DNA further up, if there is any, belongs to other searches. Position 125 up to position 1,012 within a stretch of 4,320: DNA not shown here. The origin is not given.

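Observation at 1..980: AT-rich two-gene envelope cargo module of unknown function on a ColE1-type backbone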

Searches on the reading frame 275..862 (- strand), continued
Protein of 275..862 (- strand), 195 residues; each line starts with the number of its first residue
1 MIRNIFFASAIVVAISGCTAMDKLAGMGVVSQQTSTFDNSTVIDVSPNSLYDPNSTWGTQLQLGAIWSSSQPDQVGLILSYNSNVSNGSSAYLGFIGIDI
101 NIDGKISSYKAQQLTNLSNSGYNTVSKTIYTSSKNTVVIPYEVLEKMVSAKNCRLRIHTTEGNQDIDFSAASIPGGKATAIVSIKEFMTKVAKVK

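Call 90: search_protein_families(proteins=[L042:4511-4939:+, L042:4949-5464:+, L042:6542-6949:+, L042:7022-7492:+, L042:7493-9124:+, L038:5231-5959:+, L038:6963-8156:+, L040:5501-5917:-, L040:6600-7568:+, L041:6647-7348:-], library=phrogs, max_evalue=0.00001)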
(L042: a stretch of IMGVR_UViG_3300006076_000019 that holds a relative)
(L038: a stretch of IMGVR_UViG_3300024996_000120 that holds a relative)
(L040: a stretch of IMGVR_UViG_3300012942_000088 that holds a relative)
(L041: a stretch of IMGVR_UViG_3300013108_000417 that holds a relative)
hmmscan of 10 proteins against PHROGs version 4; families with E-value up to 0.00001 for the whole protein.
L042:4511-4939:+ (142 aa): 1 family
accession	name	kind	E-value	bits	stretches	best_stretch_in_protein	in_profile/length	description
phrog_465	-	lysis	8.2e-22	78.8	1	1-139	42-165/292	endolysin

L042:4949-5464:+ (171 aa): 2 families
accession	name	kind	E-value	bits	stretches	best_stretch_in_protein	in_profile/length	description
phrog_1544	-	unknown function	1.3e-24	88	1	1-156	1-173/200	-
phrog_2121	-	unknown function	2.3e-09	38.1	1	15-136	103-225/284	-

L042:6542-6949:+ (135 aa): 22 families
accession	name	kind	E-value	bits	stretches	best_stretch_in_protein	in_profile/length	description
phrog_144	-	DNA, RNA and nucleotide metabolism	9.5e-38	130.6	1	6-129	16-142/175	HNH endonuclease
phrog_589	-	DNA, RNA and nucleotide metabolism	5.9e-31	108.6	1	6-132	33-151/179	HNH endonuclease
phrog_333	-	DNA, RNA and nucleotide metabolism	6.7e-22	79.1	1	50-125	9-84/138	HNH endonuclease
phrog_2323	-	DNA, RNA and nucleotide metabolism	3.7e-20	73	1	46-129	9-93/113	HNH endonuclease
phrog_5956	-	DNA, RNA and nucleotide metabolism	5.8e-17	62.6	1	49-125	35-113/138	HNH endonuclease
phrog_119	-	DNA, RNA and nucleotide metabolism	1.3e-16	61.5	1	39-123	169-258/443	HNH endonuclease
phrog_6050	-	DNA, RNA and nucleotide metabolism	1.5e-14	54.7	1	61-126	299-364/402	HNH endonuclease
phrog_4581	-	head and packaging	2.4e-11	44.7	1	59-126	51-115/395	terminase small subunit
phrog_7785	-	DNA, RNA and nucleotide metabolism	1.1e-10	42.6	1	59-127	60-122/147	HNH endonuclease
phrog_2214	-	DNA, RNA and nucleotide metabolism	6.3e-10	39.7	1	53-123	176-240/429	HNH endonuclease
phrog_16726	-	DNA, RNA and nucleotide metabolism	1.2e-08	36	1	63-120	83-141/308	HNH endonuclease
phrog_740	-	DNA, RNA and nucleotide metabolism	2.1e-08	34.5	1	53-122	19-87/332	HNH endonuclease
phrog_1271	-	DNA, RNA and nucleotide metabolism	6e-08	33.4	1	52-124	246-320/361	HNH endonuclease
phrog_5718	-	DNA, RNA and nucleotide metabolism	6.3e-08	33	1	61-122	116-176/394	HNH endonuclease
phrog_8446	-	DNA, RNA and nucleotide metabolism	6.4e-08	33.5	1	48-117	116-193/211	HNH endonuclease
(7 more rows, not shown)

L042:7022-7492:+ (156 aa): 2 families
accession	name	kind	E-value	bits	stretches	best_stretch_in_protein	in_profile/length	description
phrog_83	-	head and packaging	7.2e-43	147.8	1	1-153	41-197/246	terminase small subunit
phrog_361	-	head and packaging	9.1e-10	39.8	1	43-148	5-112/129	terminase small subunit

L042:7493-9124:+ (543 aa): 8 families
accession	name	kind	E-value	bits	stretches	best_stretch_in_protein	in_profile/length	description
phrog_9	-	head and packaging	1.4e-186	623.8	1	9-538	169-671/812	terminase large subunit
phrog_2699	-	head and packaging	5.6e-99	332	1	242-536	3-299/315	terminase large subunit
phrog_4914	-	head and packaging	8.1e-51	173.6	1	4-193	8-212/213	terminase large subunit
phrog_10517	-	head and packaging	6.2e-40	137.9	1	5-144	35-179/207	terminase large subunit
phrog_7331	-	head and packaging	7.7e-27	94.1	1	442-534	4-96/113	terminase large subunit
phrog_37124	-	unknown function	4.8e-13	50.2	1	351-469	1-133/143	-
phrog_2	-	head and packaging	4.1e-12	46.7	1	81-528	265-590/807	terminase large subunit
phrog_7622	-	head and packaging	4.2e-07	30.8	1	74-217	60-207/224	terminase large subunit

L038:5231-5959:+ (242 aa): 0 families

L038:6963-8156:+ (397 aa): 0 families

L040:5501-5917:- (138 aa): 0 families

L040:6600-7568:+ (322 aa): 1 family
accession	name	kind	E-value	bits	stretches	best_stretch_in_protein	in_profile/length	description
phrog_4506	-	unknown function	2.7e-53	181.9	1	10-318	5-299/300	-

L041:6647-7348:- (233 aa): 8 families
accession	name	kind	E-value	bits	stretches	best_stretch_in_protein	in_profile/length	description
phrog_4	-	transcription regulation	8.9e-40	137.9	1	7-229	134-336/400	transcriptional repressor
phrog_6201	-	transcription regulation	7.1e-20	72.1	1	123-228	9-114/121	CI-like repressor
phrog_8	-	transcription regulation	1.6e-14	55.1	1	9-122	76-150/346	transcriptional regulator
phrog_3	-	transcription regulation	1.1e-12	49.5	1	5-79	84-155/430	transcriptional repressor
phrog_2967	-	transcription regulation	2e-09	38.3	1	1-68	2-68/225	transcriptional regulator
phrog_1373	-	transcription regulation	9.8e-09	36.4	1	3-66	57-119/166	transcriptional regulator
phrog_2439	-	transcription regulation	1.7e-07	31.5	1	5-67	3-64/367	transcriptional regulator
phrog_5823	-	transcription regulation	2e-07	31.5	1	6-70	3-67/404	transcriptional regulator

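Call 101: search_solved_structures(query=A1, max_evalue=10)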
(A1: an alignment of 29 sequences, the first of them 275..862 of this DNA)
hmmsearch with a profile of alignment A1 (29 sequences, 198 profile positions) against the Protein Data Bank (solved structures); distinct sequences matched with E-value up to 10: 8.
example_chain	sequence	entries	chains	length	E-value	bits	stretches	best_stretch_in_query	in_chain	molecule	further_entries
8rql_R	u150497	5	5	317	0.032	16.9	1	91-147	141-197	Taste receptor type 2 member 14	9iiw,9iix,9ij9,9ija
9w0p_R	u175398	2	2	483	0.06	16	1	91-147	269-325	Soluble cytochrome b562,Taste receptor type 2 member 14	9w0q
8vy7_R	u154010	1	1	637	0.084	15.6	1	91-147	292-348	Taste receptor type 2 member 14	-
8vy9_R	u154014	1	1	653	0.087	15.5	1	91-147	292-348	Taste receptor type 2 member 14,GPCR,Taste receptor type 2 member 14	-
9xgv_C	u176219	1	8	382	0.12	15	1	3-47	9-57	Putative polysaccharide export protein Wza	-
9r60_A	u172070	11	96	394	0.13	14.9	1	3-47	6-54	Putative polysaccharide export protein Wza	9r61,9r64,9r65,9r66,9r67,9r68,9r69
8xql_R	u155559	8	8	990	0.14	14.8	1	91-147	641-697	Exo-alpha-sialidase,Taste receptor type 2 member 14,LgBiT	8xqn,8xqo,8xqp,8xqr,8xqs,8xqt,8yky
3cew_A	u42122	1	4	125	0.29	13.8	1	143-179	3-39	Uncharacterized cupin protein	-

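Call 110: list_cluster_members(proteins=[window:275-862:-, P0002, window:3772-4290:+, P0069, L004:1086-1583:+, L003:496-1083:-])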
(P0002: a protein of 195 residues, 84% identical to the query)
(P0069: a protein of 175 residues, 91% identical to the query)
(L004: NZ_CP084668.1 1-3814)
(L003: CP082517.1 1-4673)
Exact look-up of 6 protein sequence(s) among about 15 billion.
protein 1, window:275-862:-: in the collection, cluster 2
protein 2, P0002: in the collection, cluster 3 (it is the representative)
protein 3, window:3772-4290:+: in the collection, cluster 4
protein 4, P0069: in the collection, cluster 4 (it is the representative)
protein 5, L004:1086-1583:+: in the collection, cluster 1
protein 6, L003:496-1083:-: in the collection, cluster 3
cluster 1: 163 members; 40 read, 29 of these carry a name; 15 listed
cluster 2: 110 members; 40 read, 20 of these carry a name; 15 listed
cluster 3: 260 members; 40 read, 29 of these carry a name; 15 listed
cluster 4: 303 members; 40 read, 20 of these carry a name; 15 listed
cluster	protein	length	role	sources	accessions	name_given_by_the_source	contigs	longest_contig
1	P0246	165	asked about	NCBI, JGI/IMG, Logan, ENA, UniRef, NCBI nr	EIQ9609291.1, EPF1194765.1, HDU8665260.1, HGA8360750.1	TPA: hypothetical protein RG707_005142 [Serratia liquefaciens] | hypothetical protein | Lipoprotein n=1 Tax=Obesumbacterium proteus ATCC 12841 TaxID=1354268 ...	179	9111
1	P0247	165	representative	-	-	TPA: hypothetical protein ACJGPK_004784 [Salmonella enterica subsp. enterica serovar ... | Uncharacterized protein n=18 Tax=Enterobacterales TaxID=91347 RepID=A0A6X7BRG4_SALEN | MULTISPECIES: hypothetical protein [Enterobacteriaceae]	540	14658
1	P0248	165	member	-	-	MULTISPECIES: hypothetical protein [Bacteria] | CR=1 FL=1 | Uncharacterized protein n=11 Tax=Bacteria TaxID=2 RepID=A0A602FF40_SALET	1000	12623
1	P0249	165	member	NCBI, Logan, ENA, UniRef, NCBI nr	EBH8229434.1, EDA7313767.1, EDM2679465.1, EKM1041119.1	hypothetical protein V8P74_25610 [Escherichia coli] | Uncharacterized protein n=1 Tax=Escherichia coli TaxID=562 RepID=A0AAW7V7Y3_ECOLX | hypothetical protein [Escherichia coli]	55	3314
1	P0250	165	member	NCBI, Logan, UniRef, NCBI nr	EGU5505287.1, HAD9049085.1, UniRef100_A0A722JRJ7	hypothetical protein HGK88_004757 [Salmonella enterica] | Uncharacterized protein n=1 Tax=Salmonella enterica TaxID=28901 RepID=A0A722JRJ7_SALER | hypothetical protein [Salmonella enterica]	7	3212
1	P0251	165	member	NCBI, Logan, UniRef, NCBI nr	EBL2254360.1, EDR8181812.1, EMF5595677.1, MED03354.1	hypothetical protein BK356_19365 [Escherichia coli] | hypothetical protein n=2 Tax=Enterobacterales TaxID=91347 RepID=UPI00092BA426 | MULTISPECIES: hypothetical protein [Enterobacteriaceae]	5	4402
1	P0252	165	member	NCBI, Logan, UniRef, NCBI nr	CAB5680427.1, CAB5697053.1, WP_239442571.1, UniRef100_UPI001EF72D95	Uncharacterised protein [Serratia marcescens] | hypothetical protein n=1 Tax=Serratia marcescens TaxID=615 RepID=UPI001EF72D95 | hypothetical protein [Serratia marcescens]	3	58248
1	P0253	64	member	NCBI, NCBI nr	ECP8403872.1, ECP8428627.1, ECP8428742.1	hypothetical protein FU283_24460 [Salmonella enterica subsp. enterica] | hypothetical protein [Salmonella enterica subsp. enterica serovar Weltevreden]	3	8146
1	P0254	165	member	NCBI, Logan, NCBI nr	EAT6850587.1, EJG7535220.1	hypothetical protein E4S50_23290 [Salmonella enterica] | hypothetical protein [Salmonella enterica subsp. enterica serovar Senftenberg]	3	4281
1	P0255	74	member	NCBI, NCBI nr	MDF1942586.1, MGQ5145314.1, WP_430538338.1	hypothetical protein P2N12_29360, partial [Klebsiella pneumoniae] | hypothetical protein [Klebsiella pneumoniae]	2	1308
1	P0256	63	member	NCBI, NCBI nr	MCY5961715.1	hypothetical protein OV760_25260, partial [Salmonella enterica subsp. enterica serovar ... | hypothetical protein [Salmonella enterica subsp. enterica serovar 1,4,[5],12:i:-]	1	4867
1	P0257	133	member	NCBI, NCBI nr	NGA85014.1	hypothetical protein G0V81_13140, partial [Staphylococcus aureus] | hypothetical protein [Staphylococcus aureus]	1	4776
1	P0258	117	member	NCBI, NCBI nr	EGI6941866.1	hypothetical protein IGH86_004807, partial [Salmonella enterica subsp. enterica serovar ... | hypothetical protein [Salmonella enterica subsp. enterica serovar Typhimurium]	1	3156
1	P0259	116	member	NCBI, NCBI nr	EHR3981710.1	hypothetical protein KTY65_004736, partial [Salmonella enterica subsp. enterica serovar ... | hypothetical protein [Salmonella enterica subsp. enterica serovar Norwich]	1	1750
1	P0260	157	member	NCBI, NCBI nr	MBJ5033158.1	hypothetical protein JGF63_23565, partial [Salmonella enterica subsp. enterica serovar ... | hypothetical protein [Salmonella enterica subsp. enterica serovar Derby]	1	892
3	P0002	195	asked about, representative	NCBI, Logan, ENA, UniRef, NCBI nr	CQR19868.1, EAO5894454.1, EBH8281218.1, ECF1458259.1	TPA: hypothetical protein ACJGPK_004783 [Salmonella enterica subsp. enterica serovar ... | Lipoprotein n=46 Tax=Enterobacterales TaxID=91347 RepID=A0A6X9FXJ2_SALEN | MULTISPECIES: hypothetical protein [Enterobacteriaceae]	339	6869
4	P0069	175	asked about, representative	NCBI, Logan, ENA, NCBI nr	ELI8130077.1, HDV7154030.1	TPA: hypothetical protein RJ115_004727 [Yersinia enterocolitica] | hypothetical protein [Yersinia enterocolitica]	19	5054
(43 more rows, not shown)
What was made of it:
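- On Bacterial lipoprotein (L): UniRef members are labelled 'Lipoprotein' (call 110).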

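Call 113: find_related_loci(query=A1, collection=genome_contigs, flank=4000)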
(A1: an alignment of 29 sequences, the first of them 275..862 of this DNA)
Query A1 (195 aa) in genome_contigs; peptide patterns used: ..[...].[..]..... (x = any residue, [..] = any of these).
9 stretches matched a pattern; 7 encode a relative of the query (tblastn E <= 1e-3); 7 distinct loci.
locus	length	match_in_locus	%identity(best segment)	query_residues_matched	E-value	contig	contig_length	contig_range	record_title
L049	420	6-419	99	5-142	6e-99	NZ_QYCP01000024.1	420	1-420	Brevibacterium permense strain Ln26 NODE_75_length_420_cov_0.877133, whole genome shotgun sequence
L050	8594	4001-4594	53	4-193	3e-69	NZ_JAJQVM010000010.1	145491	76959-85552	Marinibactrum halimedae strain NBRC 110095 Scaffold10_1, whole genome shotgun sequence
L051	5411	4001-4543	56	17-195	3e-63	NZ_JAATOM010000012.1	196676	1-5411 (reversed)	Variovorax sp. dw_308 12, whole genome shotgun sequence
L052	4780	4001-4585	49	2-191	5e-58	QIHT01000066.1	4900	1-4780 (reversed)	MAG: Gammaproteobacteria bacterium isolate SZUA-116 Ga0063293_10086878, whole genome shotgun sequence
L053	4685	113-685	45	3-195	2e-56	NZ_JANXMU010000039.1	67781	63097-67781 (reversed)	MAG: Rhodoferax sp. isolate 338R_concoct_194 338R_k141_536219, whole genome shotgun sequence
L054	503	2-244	100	115-195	2e-55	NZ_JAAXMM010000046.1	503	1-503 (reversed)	Agrobacterium sp. a22-2 NODE_46_length_503_cov_1.41489, whole genome shotgun sequence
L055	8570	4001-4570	35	1-188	1e-33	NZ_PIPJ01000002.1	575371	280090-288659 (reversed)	Aliidiomarina iranensis strain GBPy7 contig2, whole genome shotgun sequence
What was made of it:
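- Tried and rejected: The genome_contigs scan returned only 7 loci because its peptide pattern was narrow (call 113).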

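Call 126: search_protein_families(proteins=[P0108, L050:3227-3802:+, L050:4910-5608:+, L055:6004-7374:-, L025:4053-4913:+], library=ncbifam, max_evalue=0.001)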
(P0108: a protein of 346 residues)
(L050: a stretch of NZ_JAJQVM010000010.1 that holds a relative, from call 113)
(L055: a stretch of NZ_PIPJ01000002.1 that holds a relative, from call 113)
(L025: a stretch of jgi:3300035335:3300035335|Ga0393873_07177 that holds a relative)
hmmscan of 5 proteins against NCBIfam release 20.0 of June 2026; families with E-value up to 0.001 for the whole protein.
P0108 (346 aa): 0 families

L050:3227-3802:+ (191 aa): 0 families

L050:4910-5608:+ (232 aa): 1 family
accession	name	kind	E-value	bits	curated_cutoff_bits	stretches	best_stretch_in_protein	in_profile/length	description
TIGR02681.1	phage_pRha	subfamily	3.7e-27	94.6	45.95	1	7-106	3-106/108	phage regulatory protein, Rha family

L055:6004-7374:- (456 aa): 1 family
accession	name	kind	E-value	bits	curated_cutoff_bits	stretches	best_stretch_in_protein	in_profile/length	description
NF033889.1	termin_lrg_T7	equivalog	0.00096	18.1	150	0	94-133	62-101/500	phage terminase large subunit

L025:4053-4913:+ (286 aa): 0 families

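Call 127: profile_search(alignment_id=A1)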
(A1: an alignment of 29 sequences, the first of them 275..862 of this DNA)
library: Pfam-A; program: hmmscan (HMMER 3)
A. the first sequence (195 residues): domains with independent E <= 10: 2; with E <= 0.001: 0
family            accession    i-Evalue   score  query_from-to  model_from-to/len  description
CBM_X2            PF03442.20        0.1    13.1     111-164        26-78/83  Carbohydrate binding domain X2
EryCIII-like_N    PF21036.3        0.26    11.4       6-72        108-173/216  Erythromycin biosynthesis protein CIII-like, N-terminal domain
B. every sequence of the alignment scanned on its own (29 sequences): families by number of members that match
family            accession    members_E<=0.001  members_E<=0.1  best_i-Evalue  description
TOC159_MAD        PF11886.13                 0               1        3.4e-03  Translocase of chloroplast 159/132, membrane anchor domain
ACS_CODH_B_C      PF19436.4                  0               1        4.8e-02  ACS/CODH beta subunit C-terminal
Ntox14            PF15522.11                 0               1        4.9e-02  Novel toxin 14
CBM_X2            PF03442.20                 0               1        1.0e-01  Carbohydrate binding domain X2
